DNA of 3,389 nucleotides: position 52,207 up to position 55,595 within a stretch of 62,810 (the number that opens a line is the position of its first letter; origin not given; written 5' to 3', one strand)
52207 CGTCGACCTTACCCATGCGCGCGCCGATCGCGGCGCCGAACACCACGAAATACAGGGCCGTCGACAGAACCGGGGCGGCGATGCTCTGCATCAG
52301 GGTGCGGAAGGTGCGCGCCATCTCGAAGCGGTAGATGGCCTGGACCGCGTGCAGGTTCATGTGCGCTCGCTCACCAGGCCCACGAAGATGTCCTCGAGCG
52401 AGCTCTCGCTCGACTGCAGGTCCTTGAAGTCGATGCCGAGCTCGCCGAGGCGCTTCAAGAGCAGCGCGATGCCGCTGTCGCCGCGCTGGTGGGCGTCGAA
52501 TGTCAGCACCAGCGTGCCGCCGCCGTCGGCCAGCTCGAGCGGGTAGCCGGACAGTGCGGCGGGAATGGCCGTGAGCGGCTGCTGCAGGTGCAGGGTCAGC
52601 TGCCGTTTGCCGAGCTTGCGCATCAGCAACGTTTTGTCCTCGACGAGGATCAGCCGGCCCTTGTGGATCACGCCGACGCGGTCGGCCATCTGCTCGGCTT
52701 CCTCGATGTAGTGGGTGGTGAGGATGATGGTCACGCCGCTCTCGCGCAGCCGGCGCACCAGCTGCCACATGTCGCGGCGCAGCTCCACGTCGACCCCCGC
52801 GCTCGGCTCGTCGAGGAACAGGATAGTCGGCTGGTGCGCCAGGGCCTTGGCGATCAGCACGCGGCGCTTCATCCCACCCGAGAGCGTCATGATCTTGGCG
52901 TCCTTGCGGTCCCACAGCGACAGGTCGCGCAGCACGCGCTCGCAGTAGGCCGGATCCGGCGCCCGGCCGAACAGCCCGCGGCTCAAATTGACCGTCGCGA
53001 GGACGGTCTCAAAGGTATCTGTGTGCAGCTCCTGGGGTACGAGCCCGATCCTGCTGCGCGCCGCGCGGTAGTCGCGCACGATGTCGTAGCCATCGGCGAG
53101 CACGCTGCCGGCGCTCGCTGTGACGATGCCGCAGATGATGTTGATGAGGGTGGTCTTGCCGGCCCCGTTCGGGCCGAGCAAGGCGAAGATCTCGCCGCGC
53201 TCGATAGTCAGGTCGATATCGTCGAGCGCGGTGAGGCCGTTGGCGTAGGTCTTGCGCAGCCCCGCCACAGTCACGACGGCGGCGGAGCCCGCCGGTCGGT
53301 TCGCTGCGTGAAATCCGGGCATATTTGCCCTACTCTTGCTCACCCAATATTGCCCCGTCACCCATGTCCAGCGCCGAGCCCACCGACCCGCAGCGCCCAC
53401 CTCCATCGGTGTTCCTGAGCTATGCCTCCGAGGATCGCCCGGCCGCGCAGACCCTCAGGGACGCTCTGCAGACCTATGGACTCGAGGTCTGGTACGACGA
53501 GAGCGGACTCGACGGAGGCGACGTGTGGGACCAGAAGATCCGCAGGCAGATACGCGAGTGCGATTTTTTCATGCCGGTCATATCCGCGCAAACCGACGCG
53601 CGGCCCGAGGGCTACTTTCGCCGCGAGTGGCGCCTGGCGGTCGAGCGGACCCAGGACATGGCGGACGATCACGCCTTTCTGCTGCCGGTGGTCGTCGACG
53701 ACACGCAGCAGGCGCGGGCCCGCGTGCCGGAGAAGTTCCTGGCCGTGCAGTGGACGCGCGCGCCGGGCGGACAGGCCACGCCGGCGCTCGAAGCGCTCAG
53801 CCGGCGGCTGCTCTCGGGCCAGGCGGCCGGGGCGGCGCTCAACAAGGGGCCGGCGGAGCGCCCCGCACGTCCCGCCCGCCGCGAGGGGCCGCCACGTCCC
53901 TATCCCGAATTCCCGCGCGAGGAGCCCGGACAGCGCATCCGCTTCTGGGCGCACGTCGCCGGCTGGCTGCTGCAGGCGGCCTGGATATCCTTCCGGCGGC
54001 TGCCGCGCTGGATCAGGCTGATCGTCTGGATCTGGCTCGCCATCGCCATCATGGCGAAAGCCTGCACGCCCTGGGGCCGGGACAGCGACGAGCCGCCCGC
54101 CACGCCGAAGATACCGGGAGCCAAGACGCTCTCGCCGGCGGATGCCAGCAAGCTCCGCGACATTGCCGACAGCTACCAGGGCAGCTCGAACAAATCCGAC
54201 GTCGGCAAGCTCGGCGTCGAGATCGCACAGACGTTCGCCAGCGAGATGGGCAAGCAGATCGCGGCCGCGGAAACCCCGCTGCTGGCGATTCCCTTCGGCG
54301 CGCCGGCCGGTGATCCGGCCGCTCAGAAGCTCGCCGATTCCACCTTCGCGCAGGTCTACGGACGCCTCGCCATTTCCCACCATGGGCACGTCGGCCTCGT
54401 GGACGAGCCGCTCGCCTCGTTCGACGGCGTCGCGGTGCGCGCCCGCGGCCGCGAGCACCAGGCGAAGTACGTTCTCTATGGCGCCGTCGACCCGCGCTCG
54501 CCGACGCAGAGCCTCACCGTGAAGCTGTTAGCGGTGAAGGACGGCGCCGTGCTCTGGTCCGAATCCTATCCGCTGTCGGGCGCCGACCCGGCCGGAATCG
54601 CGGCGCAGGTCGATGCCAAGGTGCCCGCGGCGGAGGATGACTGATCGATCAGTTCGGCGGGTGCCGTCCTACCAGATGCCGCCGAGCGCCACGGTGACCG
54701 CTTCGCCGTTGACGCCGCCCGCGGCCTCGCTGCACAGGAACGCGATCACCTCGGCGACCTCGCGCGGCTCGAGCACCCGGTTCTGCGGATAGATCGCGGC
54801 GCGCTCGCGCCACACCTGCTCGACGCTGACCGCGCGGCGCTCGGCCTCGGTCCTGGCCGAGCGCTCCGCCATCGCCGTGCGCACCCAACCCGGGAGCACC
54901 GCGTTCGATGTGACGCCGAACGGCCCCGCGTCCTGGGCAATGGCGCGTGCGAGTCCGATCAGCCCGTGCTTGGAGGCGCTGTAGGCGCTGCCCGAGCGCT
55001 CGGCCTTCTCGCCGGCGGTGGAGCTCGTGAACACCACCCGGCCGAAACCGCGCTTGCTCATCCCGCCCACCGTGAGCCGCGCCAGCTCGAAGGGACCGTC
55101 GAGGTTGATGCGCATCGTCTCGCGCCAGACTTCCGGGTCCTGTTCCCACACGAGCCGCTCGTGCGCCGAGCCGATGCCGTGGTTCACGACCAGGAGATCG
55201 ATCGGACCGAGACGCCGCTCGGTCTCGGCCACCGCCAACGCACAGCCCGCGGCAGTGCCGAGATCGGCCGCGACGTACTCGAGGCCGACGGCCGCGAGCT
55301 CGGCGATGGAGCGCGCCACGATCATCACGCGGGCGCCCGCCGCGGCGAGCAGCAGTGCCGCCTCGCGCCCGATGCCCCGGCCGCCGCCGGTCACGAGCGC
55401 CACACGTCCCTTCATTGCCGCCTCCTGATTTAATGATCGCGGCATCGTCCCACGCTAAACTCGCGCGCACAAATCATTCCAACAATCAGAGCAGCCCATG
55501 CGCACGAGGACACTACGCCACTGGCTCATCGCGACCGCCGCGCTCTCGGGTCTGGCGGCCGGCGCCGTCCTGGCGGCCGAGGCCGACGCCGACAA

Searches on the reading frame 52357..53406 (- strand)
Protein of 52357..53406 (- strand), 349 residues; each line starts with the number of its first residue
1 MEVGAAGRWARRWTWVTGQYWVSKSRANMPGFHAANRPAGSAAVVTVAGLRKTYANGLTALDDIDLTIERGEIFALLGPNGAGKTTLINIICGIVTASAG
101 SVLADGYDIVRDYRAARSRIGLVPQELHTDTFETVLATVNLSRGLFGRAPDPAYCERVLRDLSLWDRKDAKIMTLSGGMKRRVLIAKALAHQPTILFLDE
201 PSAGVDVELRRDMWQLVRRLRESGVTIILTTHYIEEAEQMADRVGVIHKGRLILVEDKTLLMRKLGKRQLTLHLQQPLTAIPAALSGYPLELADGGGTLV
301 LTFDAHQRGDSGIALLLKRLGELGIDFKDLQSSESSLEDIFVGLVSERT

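Call 16: search_protein_families(library=pfam, proteins=[window:52357-53406:-], max_evalue=0.001)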
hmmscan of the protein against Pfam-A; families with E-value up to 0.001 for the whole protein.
window:52357-53406:- (349 aa): 7 families
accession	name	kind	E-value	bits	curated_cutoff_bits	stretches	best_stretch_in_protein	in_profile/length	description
PF00005.33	ABC_tran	-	5.8e-33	114.8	25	1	61-202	1-136/137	ABC transporter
PF13304.12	AAA_21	-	7.6e-12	46.3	27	1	175-232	238-298/304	AAA domain, putative AbiEii toxin, Type IV TA system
PF13476.12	AAA_23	-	3.3e-05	25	27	1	64-97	15-45/201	AAA domain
PF02463.25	SMC_N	-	0.00024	21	40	0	174-248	136-213/220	RecF/RecN/SMC N terminal domain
PF00004.35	AAA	-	0.00027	21.8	21.2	0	76-237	3-114/131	ATPase family associated with various cellular activities (AAA)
PF02367.23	TsaE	-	0.00033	21.1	26.6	1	67-131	17-74/128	Threonylcarbamoyl adenosine biosynthesis protein TsaE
PF13479.12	AAA_24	-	0.00043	20.6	27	0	208-241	105-138/195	AAA domain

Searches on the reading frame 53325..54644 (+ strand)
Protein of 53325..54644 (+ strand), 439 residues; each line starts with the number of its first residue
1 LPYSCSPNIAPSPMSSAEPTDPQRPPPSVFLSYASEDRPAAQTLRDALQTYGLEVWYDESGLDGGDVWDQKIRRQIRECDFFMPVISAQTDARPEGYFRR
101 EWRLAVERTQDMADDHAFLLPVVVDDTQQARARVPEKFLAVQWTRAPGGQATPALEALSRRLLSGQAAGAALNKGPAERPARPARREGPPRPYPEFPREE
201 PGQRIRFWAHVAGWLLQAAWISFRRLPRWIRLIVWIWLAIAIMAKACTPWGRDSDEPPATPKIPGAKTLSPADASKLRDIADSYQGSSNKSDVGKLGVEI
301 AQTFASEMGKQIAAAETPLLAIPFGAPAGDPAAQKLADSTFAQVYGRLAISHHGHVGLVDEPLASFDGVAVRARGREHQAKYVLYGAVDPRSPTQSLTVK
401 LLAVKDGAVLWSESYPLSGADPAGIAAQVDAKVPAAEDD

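Call 16: search_protein_families(library=pfam, proteins=[window:53325-54644:+], max_evalue=0.001)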
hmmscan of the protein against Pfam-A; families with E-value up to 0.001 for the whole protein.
window:53325-54644:+ (439 aa): 1 family
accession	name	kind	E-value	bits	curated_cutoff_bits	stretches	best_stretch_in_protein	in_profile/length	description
PF13676.11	TIR_2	-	1.6e-20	74.2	28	1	29-141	1-106/122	TIR domain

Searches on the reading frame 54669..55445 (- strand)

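Call 21: search_protein_families(library=pfam, proteins=[window:54669-55445:-], max_evalue=0.001)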
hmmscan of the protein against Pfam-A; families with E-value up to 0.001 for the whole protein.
window:54669-55445:- (258 aa): 3 families
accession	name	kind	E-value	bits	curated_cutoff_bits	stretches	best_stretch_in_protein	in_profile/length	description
PF00106.31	adh_short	-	4.6e-44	150.7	26.6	1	14-199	1-193/195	short chain dehydrogenase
PF13561.12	adh_short_C2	-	5.1e-44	151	27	1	23-254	6-233/236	Enoyl-(Acyl carrier protein) reductase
PF08659.16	KR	-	5.6e-07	30.1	22.6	1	16-170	3-164/180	KR domain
